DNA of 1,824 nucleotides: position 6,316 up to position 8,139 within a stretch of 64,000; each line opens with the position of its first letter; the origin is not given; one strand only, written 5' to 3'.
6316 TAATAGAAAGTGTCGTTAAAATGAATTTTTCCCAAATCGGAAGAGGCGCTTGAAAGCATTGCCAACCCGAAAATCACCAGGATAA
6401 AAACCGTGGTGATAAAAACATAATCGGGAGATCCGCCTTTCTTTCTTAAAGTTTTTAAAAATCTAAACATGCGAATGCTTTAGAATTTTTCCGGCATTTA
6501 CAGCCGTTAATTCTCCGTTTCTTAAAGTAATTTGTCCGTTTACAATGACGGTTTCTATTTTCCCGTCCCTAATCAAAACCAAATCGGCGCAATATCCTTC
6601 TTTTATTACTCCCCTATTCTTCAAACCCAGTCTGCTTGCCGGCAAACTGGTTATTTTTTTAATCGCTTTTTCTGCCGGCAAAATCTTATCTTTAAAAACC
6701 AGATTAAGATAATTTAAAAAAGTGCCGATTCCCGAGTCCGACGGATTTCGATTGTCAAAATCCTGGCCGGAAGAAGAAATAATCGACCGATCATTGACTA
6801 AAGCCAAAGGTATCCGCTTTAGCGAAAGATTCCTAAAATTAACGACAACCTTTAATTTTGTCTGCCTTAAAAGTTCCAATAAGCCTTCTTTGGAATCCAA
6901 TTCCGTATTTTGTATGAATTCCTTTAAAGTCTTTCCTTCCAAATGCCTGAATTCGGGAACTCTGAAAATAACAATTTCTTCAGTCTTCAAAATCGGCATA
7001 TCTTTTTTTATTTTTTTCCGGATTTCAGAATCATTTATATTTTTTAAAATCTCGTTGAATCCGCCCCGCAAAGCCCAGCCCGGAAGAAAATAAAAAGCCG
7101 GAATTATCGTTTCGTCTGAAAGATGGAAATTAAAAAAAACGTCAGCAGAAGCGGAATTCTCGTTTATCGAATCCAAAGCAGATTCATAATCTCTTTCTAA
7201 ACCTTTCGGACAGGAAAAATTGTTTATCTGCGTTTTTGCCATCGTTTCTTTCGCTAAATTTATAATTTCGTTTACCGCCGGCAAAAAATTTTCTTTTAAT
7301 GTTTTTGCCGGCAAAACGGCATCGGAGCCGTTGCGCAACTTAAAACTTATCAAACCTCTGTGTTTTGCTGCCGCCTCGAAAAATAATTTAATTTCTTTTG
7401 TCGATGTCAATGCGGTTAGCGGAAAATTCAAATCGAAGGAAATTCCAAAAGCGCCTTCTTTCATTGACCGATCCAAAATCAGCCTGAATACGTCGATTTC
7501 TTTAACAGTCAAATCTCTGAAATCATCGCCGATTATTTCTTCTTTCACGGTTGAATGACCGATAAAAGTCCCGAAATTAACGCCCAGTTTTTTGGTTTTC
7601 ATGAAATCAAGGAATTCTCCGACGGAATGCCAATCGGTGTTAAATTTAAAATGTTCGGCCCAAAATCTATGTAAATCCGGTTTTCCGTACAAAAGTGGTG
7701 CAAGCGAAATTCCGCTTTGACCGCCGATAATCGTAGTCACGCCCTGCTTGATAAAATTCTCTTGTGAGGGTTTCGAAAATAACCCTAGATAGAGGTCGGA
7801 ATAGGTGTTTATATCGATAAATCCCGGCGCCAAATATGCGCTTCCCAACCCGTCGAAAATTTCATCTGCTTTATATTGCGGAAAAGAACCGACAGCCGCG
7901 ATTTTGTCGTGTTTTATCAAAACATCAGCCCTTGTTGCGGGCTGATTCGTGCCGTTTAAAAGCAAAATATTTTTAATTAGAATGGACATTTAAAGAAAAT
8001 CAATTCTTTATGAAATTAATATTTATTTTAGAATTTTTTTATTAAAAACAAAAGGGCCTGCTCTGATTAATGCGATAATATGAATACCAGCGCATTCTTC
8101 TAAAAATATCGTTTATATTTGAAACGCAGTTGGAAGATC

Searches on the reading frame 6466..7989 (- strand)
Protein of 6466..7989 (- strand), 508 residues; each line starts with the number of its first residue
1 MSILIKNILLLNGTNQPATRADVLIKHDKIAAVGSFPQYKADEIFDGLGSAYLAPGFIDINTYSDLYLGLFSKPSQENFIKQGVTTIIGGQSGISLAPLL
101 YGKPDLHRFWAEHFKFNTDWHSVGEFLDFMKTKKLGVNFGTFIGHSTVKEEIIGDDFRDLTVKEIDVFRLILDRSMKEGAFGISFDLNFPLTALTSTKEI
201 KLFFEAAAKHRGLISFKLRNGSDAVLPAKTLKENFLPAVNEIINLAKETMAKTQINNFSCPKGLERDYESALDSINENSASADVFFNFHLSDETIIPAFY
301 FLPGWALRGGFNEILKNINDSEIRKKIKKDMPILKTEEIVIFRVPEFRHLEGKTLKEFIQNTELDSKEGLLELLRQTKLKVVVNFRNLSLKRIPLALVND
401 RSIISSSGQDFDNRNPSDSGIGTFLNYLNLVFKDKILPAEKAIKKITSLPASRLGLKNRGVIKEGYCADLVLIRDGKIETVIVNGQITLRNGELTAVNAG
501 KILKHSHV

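Call 49: find_related_loci(query=window:6466-7989:-, collection=metagenome_contigs, flank=10000)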
Query window:6466-7989:- (508 aa) in metagenome_contigs; peptide patterns used: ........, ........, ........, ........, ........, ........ (x = any residue, [..] = any of these).
355 stretches matched a pattern; 26 encode a relative of the query (tblastn E <= 1e-3); 26 distinct loci.
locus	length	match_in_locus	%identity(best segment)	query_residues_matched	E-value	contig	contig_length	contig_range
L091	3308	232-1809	29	3-504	2e-58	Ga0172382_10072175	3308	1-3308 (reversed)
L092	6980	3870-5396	27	3-504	6e-43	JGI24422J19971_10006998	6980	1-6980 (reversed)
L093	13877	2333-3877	27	1-502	4e-42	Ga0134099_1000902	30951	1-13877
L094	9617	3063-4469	25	4-503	6e-34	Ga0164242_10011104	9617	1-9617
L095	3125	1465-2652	23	80-503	5e-22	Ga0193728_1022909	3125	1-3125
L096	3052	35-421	37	390-505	1e-14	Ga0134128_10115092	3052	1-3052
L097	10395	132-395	40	396-473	2e-7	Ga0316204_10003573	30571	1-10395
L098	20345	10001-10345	33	417-505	2e-6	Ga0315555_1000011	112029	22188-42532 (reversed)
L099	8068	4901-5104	40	428-490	3e-6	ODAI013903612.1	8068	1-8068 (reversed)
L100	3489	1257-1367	49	440-476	2e-6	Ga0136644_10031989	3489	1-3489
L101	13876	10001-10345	33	417-505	2e-6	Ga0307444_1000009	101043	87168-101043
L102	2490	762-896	48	428-473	6e-6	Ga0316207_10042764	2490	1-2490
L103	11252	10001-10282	30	438-504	4e-5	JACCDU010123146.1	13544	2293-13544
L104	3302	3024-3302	30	438-503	5e-5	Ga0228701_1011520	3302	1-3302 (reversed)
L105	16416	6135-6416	31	438-504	6e-5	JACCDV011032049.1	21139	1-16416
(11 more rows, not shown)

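Call 78: search_protein_families(library=ncbifam, proteins=[window:6466-7989:-], max_evalue=0.001)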
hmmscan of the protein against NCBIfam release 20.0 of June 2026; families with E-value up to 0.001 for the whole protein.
window:6466-7989:- (508 aa): 39 families (the best 25 are shown)
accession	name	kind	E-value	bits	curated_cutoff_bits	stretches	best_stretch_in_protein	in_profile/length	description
TIGR03583.1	EF_0837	hypoth_equivalog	1.4e-13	50.7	432.15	1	7-90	2-85/365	amidohydrolase/deacetylase family metallohydrolase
NF006252.0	PRK08393.1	equivalog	1.7e-13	50.4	617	1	1-67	1-66/424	N-ethylammeline chlorohydrolase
NF006689.0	PRK09237.1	equivalog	1.3e-12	47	371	1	2-93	4-96/383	amidohydrolase/deacetylase family metallohydrolase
NF006688.0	PRK09236.1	equivalog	4.7e-12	45.4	535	1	432-481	343-392/444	dihydroorotase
TIGR01975.1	isoAsp_dipep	equivalog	2.5e-10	40.1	331.25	1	421-494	308-382/389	beta-aspartyl-peptidase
NF006560.0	PRK09061.1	subfamily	4.7e-10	38.3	340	1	20-253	45-255/517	amidohydrolase family protein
NF004701.0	PRK06038.1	equivalog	6.8e-10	38.2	609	1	2-69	5-69/432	N-ethylammeline chlorohydrolase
TIGR02318.1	phosphono_phnM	equivalog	1.2e-09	37.6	390.55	1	429-486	312-373/376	phosphonate metabolism protein PhnM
NF004839.0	PRK06189.1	equivalog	1.2e-08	34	631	1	426-481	342-397/451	allantoinase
NF002668.0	PRK02382.1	equivalog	1.6e-08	33.7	452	1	420-481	317-378/436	dihydroorotase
NF011990.0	PRK15446.2-6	subfamily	1.1e-07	30.9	233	1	435-489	323-383/390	alpha-D-ribose 1-methylphosphonate 5-triphosphate diphosphatase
TIGR00857.1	pyrC_multi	subfamily_domain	1.4e-07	30.9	279.05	0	428-474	323-368/412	dihydroorotase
TIGR03178.1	allantoinase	equivalog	1.7e-07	30.4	357.85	0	419-480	326-390/441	allantoinase AllB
NF005791.0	PRK07627.1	equivalog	2.1e-07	30.3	442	0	1-61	1-61/425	dihydroorotase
NF004995.0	PRK06380.1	subfamily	2.4e-07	30.1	567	1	1-65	1-64/418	metal-dependent hydrolase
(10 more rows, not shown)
